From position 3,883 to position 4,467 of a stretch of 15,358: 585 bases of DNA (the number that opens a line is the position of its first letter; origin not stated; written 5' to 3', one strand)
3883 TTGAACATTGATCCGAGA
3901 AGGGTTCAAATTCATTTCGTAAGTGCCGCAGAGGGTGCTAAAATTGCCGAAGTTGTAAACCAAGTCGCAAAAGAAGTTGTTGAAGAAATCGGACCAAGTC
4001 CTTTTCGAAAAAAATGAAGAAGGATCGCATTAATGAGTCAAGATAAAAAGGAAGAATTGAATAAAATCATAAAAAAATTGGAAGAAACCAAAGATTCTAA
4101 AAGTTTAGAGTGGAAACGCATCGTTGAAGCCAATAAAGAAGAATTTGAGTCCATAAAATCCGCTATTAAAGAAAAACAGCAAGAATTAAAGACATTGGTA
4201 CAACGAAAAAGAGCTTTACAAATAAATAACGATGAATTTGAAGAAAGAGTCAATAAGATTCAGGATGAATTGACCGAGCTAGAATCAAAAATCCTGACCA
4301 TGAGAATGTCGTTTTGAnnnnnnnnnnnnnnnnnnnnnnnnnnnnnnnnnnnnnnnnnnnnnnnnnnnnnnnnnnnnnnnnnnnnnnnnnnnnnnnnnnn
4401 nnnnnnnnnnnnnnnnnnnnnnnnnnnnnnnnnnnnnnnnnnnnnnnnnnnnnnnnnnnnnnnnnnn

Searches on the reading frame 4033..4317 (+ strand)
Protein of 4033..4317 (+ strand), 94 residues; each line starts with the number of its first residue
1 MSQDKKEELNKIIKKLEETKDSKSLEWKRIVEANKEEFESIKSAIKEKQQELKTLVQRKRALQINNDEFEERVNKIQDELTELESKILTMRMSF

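Call 4: search_protein_families(library=pfam, proteins=[window:4033-4317:+], max_evalue=0.01)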
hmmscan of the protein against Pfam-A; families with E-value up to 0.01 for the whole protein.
window:4033-4317:+ (94 aa): 3 families
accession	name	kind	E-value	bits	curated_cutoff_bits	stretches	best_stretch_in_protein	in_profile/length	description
PF06034.16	DUF919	-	3.3e-05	24.1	21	1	49-94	7-54/62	Nucleopolyhedrovirus protein of unknown function (DUF919)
PF10205.14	KLRAQ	-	0.00083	20.1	27.3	1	28-86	18-76/105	Predicted coiled-coil domain-containing protein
PF15469.12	Sec5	-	0.0069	15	22.7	1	3-85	50-133/837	Exocyst complex component Sec5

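Call 6: search_protein_families(library=ncbifam, proteins=[window:4033-4317:+], max_evalue=0.01)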
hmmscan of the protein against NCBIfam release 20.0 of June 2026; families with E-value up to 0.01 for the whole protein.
window:4033-4317:+ (94 aa): 4 families
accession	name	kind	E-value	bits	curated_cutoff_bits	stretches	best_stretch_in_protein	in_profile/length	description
TIGR04523.1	Mplasa_alph_rch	subfamily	0.0013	16.7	270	1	4-90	517-608/745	helix-rich protein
TIGR02169.1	SMC_prok_A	equivalog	0.0022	15.7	729.4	1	3-88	361-445/1165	chromosome segregation protein SMC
NF003034.1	PRK03918.1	equivalog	0.0051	14.8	700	1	4-87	200-282/878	DNA double-strand break repair ATPase Rad50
NF045487.1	ASRP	equivalog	0.0064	15.1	300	1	4-87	390-469/593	archaea-specific SMC-related protein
